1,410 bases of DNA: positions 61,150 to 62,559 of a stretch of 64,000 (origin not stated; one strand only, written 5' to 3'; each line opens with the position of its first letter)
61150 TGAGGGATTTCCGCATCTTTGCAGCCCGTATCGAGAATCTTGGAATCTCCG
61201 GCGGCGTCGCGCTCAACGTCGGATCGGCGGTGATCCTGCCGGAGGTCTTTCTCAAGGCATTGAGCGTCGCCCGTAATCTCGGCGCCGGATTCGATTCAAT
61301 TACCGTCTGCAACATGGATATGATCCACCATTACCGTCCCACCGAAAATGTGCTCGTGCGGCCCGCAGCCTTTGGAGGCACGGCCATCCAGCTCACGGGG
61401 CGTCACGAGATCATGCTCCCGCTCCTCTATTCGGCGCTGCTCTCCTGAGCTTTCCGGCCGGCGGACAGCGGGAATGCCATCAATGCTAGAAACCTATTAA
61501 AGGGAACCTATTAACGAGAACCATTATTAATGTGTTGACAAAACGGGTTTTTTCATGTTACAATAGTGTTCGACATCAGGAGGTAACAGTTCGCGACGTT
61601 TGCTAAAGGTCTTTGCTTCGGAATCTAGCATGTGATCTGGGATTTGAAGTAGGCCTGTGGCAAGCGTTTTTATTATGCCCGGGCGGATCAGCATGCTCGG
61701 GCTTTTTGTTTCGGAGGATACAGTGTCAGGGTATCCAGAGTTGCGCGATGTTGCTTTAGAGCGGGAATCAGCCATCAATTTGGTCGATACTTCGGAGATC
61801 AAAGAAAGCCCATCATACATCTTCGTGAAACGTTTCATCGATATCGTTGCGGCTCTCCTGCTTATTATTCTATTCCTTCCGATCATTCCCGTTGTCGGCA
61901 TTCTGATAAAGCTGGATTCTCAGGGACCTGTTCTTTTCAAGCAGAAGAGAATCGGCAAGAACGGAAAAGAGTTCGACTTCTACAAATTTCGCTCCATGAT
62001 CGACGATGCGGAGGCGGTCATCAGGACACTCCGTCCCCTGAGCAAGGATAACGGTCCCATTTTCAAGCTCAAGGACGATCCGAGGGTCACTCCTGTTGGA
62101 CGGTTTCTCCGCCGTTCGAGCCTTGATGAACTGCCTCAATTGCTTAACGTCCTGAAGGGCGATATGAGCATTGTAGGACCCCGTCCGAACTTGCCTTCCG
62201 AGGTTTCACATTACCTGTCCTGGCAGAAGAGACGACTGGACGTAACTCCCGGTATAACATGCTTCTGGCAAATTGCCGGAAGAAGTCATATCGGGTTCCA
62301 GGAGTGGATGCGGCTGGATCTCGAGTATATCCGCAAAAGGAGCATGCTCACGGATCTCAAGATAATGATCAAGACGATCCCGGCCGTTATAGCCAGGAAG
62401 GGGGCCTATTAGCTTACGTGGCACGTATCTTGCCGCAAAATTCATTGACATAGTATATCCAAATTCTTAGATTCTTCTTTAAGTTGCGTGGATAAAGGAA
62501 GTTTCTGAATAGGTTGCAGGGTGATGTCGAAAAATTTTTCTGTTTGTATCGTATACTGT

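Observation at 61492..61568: Triple tandem direct repeat abutting a strong extended -10 promoter at the head of the exopolysaccharide export locus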

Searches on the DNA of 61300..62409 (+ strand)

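Call 3: search_rna_families(source=window, start=61300, end=61900, threshold=evalue, max_evalue=10, show_alignments=3)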
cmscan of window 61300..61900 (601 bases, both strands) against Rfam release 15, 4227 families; matches with E-value up to 10: 4.
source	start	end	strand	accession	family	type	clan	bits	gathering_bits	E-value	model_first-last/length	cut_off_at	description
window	61596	61711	+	RF02230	sX11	Gene; sRNA;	-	19.9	70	0.21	1-138/138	no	Proteobacterial sRNA sX11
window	61593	61671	+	RF03681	mir-1295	Gene; miRNA;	-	19.2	100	0.67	1-78/78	no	mir-1295 microRNA precursor family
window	61610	61710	+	RF02837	anti-hemB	Gene; sRNA;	-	16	49.5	0.43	1-81/81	no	Burkholderia RNA 7 (anti-hemB)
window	61747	61824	-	RF00581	SNORD12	Gene; snRNA; snoRNA; CD-box;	CL00044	14.4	43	9.4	1-90/90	no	Small nucleolar SNORD12/SNORD106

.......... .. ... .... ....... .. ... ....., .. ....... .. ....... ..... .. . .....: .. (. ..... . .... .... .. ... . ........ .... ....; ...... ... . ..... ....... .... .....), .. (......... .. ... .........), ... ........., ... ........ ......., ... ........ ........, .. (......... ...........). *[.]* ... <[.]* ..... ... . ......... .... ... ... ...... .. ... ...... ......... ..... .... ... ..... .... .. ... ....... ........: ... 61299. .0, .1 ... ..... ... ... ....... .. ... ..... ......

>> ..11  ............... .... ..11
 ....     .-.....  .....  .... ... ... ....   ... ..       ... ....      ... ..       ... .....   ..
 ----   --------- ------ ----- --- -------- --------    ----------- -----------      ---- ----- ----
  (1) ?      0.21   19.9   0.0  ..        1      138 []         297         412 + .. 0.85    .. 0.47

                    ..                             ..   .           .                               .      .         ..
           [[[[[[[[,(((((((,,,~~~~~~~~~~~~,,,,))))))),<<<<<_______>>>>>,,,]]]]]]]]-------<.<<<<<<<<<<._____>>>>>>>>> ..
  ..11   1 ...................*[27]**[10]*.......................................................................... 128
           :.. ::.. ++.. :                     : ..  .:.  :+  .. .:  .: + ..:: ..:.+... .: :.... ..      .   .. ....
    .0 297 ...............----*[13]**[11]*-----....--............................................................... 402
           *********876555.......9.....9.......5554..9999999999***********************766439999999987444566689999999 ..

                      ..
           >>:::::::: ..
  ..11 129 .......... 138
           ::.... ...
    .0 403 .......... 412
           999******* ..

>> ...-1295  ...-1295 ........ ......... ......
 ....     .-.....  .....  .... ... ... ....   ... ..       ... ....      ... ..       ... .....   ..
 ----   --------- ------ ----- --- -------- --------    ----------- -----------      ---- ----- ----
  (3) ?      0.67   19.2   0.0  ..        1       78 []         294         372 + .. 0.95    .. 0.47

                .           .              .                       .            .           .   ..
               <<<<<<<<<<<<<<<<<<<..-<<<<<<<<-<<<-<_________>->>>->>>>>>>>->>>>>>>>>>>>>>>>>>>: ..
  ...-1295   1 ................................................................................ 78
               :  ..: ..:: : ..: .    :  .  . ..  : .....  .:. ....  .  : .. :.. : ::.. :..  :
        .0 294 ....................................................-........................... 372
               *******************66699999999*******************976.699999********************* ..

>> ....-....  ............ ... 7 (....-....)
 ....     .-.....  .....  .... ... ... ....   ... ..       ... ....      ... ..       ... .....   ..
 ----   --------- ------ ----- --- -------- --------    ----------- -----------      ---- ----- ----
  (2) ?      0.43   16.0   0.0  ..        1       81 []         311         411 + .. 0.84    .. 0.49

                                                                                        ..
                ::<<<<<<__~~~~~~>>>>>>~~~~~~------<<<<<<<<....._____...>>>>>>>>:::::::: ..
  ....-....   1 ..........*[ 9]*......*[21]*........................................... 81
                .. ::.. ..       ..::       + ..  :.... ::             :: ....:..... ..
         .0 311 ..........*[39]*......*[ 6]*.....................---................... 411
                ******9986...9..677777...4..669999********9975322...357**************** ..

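Call 42: build_rna_model(alignment_id=A6)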
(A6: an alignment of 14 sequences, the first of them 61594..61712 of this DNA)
Model R1 built from alignment A6 (14 sequences, 140 columns); structure: RNAalifold consensus.
model positions 123; base pairs 22; branch points 1; effective number of sequences 4.09; information 0.59 bits per position. Calibrated on 0.2 Mb of random sequence (short: E-values are rough).
structure used (alignment columns):
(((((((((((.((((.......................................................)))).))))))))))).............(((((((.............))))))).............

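Call 44: search_with_rna_model(model_id=R1, sources=[window, L002, L003, L004, L005, L006, L007, L008, L009, L010, L011, L012, L013, L014, L015, L016, L017, L018, L019, L020, L021, L022, L023, L024, L025, L026, L027, L028, L029, L030, L031, L032, L033, L034, L035, L036, L037, L038, L039, L040, L041, L042, L043, L044, L045, L046, L047, L048, L049, L050, L051, L052, L053, L054, L055, L056, L057, L058, L059, L060, L061, L062, L063, L064, L065, L066, L067, L068, L069, L070, L071, L072, L073, L074, L075, L076, L077, L078, L079, L080, L081, L162, L163], max_evalue=1)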
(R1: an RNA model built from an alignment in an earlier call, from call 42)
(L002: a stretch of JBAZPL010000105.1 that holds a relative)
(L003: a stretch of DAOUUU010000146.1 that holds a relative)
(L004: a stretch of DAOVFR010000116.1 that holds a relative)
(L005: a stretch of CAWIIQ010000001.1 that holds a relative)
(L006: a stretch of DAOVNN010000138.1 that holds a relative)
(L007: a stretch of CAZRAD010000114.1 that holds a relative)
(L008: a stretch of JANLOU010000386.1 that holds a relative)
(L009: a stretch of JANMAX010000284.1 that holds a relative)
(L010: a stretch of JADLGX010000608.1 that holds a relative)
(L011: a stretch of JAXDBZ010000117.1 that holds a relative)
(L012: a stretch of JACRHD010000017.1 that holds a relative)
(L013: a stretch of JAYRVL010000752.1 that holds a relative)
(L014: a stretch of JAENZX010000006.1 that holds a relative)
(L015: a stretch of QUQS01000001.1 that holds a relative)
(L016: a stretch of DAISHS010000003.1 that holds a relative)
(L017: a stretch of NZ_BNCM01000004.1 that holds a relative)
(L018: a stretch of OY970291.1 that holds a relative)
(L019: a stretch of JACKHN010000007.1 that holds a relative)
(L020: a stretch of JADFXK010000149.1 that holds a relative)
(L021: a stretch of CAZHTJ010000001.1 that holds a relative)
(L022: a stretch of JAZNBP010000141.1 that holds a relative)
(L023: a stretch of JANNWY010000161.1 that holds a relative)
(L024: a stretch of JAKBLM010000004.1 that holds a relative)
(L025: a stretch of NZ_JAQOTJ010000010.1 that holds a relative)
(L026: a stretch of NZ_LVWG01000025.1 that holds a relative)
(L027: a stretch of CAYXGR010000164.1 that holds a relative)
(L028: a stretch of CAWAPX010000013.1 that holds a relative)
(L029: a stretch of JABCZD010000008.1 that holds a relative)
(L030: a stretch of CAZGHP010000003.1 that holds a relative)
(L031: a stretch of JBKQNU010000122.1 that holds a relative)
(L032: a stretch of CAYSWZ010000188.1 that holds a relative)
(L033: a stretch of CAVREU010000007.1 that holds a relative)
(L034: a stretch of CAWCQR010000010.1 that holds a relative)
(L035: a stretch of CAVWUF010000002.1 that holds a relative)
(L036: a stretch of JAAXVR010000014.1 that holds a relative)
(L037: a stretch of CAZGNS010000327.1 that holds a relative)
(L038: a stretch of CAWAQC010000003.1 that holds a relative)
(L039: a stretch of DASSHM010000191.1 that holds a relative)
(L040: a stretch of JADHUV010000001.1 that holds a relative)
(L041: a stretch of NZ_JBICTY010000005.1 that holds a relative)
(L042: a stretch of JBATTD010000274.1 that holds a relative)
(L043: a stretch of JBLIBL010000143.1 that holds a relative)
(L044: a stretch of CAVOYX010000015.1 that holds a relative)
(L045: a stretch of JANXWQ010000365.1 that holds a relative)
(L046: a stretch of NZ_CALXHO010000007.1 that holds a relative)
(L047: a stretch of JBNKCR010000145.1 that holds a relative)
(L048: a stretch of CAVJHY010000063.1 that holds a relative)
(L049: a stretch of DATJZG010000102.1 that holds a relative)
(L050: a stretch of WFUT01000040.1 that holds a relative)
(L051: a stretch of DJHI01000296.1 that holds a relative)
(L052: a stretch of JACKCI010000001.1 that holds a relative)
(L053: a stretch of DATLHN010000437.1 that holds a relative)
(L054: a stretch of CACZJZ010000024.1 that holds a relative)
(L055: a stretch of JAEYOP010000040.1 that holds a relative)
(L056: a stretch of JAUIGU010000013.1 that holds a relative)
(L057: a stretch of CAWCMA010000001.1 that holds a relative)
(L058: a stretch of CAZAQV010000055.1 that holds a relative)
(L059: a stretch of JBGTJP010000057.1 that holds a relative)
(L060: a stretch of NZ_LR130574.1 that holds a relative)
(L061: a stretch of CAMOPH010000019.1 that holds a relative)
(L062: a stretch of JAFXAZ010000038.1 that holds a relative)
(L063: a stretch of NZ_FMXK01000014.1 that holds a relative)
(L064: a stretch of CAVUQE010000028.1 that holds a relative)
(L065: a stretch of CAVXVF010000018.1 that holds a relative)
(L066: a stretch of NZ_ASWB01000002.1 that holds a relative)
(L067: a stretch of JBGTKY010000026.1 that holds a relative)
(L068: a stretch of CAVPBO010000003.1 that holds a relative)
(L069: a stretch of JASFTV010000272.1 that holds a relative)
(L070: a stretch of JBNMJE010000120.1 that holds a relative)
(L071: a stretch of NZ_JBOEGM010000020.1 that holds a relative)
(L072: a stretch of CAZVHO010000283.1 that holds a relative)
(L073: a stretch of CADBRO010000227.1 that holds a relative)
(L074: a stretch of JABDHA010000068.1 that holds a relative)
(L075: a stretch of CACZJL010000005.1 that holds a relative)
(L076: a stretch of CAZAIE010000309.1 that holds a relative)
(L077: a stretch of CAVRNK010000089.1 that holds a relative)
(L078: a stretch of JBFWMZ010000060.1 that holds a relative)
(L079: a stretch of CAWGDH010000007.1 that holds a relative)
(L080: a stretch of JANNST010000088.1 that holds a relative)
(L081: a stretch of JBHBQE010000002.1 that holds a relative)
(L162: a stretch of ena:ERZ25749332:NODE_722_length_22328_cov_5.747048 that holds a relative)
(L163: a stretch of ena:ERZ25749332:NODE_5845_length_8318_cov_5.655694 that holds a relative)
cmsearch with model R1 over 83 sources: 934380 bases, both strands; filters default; matches with E-value up to 1: 13.
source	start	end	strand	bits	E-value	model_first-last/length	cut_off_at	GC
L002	3663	3786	+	109.2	7e-24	1-123/123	no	0.5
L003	4200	4321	+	107.4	1.9e-23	1-123/123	no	0.48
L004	5868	5989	+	97.5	5e-21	1-123/123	no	0.48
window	61594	61712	+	96.5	9e-21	1-123/123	no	0.49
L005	5872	5995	+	83.8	1.1e-17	1-123/123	no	0.45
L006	4634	4756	+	81.5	4e-17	1-123/123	no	0.46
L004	5839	5947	-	32.6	3.7e-05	1-123/123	no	0.45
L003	4150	4281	-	30.9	9.4e-05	1-123/123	no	0.42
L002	3608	3745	-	27.3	0.00073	1-123/123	no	0.41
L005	5878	5940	-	19.6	0.055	7-75/123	no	0.46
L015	2859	2916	-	19.1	0.073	1-123/123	no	0.33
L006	4640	4702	-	16.1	0.39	7-75/123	no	0.46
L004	4533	4628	+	15.8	0.47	1-123/123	no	0.45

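Call 45: search_with_rna_model(model_id=R1, sources=[L082, L083, L084, L085, L086, L087, L088, L089, L090, L091, L092, L093, L094, L095, L096, L097, L098, L099, L100, L101, L102, L103, L104, L105, L106, L107, L108, L109, L110, L111, L112, L113, L114, L115, L116, L117, L118, L119, L120, L121, L122, L123, L124, L125, L126, L127, L128, L129, L130, L131, L132, L133, L134, L135, L136, L137, L138, L139, L140, L141, L142, L143, L144, L145, L146, L147, L148, L149, L150, L151, L152, L153, L154, L155, L156, L157, L158, L159, L160, L161], max_evalue=1)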
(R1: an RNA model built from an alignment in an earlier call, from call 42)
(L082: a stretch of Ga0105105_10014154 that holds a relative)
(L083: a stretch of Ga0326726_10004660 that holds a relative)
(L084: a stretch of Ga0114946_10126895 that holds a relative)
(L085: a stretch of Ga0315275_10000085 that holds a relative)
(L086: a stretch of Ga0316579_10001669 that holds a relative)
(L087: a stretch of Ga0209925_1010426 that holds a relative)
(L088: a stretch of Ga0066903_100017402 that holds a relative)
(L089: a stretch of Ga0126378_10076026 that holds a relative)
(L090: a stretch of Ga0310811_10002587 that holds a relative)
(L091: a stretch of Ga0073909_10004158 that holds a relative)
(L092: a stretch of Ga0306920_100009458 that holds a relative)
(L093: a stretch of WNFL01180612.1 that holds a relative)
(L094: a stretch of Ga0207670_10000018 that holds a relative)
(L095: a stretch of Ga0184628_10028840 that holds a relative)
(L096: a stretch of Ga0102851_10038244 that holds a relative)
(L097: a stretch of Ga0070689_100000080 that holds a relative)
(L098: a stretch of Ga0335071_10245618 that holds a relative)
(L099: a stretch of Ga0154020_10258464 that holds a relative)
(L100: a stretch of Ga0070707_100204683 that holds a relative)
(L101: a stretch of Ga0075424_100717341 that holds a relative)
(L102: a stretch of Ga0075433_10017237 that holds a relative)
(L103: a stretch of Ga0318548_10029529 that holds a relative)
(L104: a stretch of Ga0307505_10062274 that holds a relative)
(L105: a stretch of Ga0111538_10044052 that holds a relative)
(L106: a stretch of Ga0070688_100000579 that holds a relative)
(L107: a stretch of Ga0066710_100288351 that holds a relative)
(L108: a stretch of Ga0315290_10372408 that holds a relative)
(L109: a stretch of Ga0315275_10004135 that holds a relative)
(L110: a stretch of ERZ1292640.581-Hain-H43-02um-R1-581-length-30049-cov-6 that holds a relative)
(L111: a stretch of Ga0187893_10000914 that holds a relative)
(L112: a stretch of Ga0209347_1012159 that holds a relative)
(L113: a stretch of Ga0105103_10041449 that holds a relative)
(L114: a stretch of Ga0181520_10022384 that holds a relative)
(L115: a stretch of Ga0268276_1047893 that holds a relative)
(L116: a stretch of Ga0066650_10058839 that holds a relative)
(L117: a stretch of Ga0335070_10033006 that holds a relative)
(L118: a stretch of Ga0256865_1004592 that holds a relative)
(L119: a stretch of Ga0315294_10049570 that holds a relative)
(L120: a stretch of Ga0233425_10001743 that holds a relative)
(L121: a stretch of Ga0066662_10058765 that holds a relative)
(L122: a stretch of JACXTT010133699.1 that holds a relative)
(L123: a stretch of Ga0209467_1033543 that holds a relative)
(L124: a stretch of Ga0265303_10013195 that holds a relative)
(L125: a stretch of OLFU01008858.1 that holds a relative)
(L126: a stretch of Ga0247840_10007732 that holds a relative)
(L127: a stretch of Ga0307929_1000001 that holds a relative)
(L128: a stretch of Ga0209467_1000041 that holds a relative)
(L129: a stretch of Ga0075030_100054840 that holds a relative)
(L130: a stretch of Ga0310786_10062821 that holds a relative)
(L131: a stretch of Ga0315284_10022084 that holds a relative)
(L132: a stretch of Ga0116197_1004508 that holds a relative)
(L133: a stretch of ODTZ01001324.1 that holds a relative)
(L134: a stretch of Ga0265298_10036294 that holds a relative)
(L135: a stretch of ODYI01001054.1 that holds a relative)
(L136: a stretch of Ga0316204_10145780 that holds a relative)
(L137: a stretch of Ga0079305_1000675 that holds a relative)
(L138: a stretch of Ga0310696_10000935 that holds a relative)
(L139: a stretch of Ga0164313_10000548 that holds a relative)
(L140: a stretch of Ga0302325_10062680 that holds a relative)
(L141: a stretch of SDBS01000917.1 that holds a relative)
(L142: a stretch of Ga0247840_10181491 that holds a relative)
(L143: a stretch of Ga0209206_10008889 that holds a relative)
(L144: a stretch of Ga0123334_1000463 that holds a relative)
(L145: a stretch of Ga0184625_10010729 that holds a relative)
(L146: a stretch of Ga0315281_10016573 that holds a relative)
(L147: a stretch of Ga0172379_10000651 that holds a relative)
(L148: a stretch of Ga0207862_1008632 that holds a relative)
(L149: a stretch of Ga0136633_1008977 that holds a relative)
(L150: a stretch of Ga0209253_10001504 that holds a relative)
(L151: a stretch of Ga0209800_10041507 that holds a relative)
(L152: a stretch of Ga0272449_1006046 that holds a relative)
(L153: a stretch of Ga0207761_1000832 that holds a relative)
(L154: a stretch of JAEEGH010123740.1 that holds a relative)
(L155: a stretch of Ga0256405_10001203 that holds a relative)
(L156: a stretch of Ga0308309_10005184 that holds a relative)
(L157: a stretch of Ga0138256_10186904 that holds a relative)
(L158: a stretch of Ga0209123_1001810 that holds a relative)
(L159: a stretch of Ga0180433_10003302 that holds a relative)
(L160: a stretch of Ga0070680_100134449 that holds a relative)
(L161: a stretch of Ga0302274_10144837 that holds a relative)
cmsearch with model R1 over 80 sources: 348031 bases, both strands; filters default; matches with E-value up to 1: 17.
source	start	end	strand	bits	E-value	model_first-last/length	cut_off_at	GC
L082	1991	2114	+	110.3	1.4e-24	1-123/123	no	0.45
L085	2866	2989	+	94.4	1.1e-20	1-123/123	no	0.52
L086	2867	2989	+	88.7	2.6e-19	1-123/123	no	0.5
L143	1344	1461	+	87.2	6.1e-19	1-123/123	no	0.63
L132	2242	2361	+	84.3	3.1e-18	1-123/123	no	0.53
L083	2862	2988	+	84.2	3.4e-18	1-123/123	no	0.52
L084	275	400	+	83.8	4.2e-18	1-123/123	no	0.55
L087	959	1078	+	70.5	7.6e-15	1-123/123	no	0.43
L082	1936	2073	-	32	1.9e-05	1-123/123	no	0.4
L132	2243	2321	-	24.7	0.0012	2-80/123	no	0.47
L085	2813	2949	-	23.6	0.0022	1-123/123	no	0.48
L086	2833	2941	-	19.6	0.02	1-123/123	no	0.46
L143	1427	1451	-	17.8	0.056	89-113/123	no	0.88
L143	1325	1418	-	16.8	0.095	1-123/123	no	0.57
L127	4495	4555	+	13.8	0.53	1-123/123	no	0.28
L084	232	350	-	13.7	0.56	1-123/123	no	0.49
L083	2838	2948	-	12.8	0.91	1-123/123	no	0.47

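Call 46: search_with_rna_model(model_id=R1, sources=[window, L002, L003, L004, L005, L006, L082, L083, L084, L085, L086, L087, L132, L143], max_evalue=1e-10, make_alignment=true)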
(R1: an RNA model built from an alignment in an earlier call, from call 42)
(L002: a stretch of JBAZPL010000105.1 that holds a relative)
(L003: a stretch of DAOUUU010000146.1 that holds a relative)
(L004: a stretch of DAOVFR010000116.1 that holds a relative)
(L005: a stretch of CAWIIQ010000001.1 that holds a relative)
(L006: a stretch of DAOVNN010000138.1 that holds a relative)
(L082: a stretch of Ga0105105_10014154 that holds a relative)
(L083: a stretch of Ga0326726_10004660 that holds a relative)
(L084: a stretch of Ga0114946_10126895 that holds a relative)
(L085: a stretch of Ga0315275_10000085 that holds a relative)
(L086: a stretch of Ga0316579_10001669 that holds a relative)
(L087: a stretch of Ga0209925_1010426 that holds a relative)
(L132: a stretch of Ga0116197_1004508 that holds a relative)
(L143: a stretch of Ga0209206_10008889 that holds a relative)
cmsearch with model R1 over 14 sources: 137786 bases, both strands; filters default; matches with E-value up to 1e-10: 14.
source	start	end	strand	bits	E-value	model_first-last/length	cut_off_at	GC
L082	1991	2114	+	110.3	5.4e-25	1-123/123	no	0.45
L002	3663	3786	+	109.2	1e-24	1-123/123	no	0.5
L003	4200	4321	+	107.4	2.8e-24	1-123/123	no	0.48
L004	5868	5989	+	97.5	7.4e-22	1-123/123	no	0.48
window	61594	61712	+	96.5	1.3e-21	1-123/123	no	0.49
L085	2866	2989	+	94.4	4.2e-21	1-123/123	no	0.52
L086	2867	2989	+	88.7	1e-19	1-123/123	no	0.5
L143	1344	1461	+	87.2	2.4e-19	1-123/123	no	0.63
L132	2242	2361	+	84.3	1.2e-18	1-123/123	no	0.53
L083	2862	2988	+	84.2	1.4e-18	1-123/123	no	0.52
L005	5872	5995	+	83.8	1.6e-18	1-123/123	no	0.45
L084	275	400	+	83.8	1.7e-18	1-123/123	no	0.55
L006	4634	4756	+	81.5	5.9e-18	1-123/123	no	0.46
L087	959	1078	+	70.5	3e-15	1-123/123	no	0.43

Alignment A7: 14 matches aligned to the model, 137 columns, each read 5' to 3' on its own strand. Consensus structure (alignment columns), stored with it:
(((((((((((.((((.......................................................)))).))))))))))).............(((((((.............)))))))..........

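Call 48: build_rna_model(alignment_id=A7, structure=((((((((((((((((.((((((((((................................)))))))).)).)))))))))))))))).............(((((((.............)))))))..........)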
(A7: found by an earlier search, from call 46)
Model R2 built from alignment A7 (14 sequences, 137 columns); structure: as given.
model positions 123; base pairs 33; branch points 1; effective number of sequences 3.95; information 0.59 bits per position. Calibrated on 0.2 Mb of random sequence (short: E-values are rough).
structure used (alignment columns):
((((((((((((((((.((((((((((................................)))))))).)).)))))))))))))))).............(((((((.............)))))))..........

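Call 49: search_with_rna_model(model_id=R2, sources=[window, L002, L003, L004, L005, L006, L082, L083, L084, L085, L086, L087, L132, L143], max_evalue=1e-8, make_alignment=true)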
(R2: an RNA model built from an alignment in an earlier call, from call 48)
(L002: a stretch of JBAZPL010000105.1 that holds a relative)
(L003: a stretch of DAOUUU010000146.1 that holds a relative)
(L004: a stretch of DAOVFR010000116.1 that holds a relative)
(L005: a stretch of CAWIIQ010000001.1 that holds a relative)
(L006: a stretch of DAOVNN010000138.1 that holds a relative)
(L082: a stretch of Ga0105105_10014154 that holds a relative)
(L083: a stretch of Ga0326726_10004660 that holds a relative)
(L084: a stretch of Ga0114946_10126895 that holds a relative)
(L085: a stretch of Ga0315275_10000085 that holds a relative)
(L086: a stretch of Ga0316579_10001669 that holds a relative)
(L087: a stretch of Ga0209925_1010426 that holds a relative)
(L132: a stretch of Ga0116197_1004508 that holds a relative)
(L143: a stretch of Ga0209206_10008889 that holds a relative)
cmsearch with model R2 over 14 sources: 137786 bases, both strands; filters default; matches with E-value up to 1e-8: 14.
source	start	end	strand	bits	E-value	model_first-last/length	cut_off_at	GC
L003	4200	4321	+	109.3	1.7e-23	1-123/123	no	0.48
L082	1991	2114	+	104.2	2.5e-22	1-123/123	no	0.45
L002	3663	3786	+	103.5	3.8e-22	1-123/123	no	0.5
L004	5868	5989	+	100.2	2.2e-21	1-123/123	no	0.48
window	61594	61712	+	95.1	3.3e-20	1-123/123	no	0.49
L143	1344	1461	+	88.7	1e-18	1-123/123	no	0.63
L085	2866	2989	+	87.5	1.9e-18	1-123/123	no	0.52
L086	2867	2989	+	87.3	2.2e-18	1-123/123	no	0.5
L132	2242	2361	+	84.8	8.1e-18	1-123/123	no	0.53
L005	5872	5995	+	84.7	8.7e-18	1-123/123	no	0.45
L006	4634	4756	+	84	1.2e-17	1-123/123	no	0.46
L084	275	400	+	82.4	2.9e-17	1-123/123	no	0.55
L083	2862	2988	+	79.6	1.3e-16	1-123/123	no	0.52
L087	959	1078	+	70.3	1.9e-14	1-123/123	no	0.43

Alignment A8: 14 matches aligned to the model, 137 columns, each read 5' to 3' on its own strand. Consensus structure (alignment columns), stored with it:
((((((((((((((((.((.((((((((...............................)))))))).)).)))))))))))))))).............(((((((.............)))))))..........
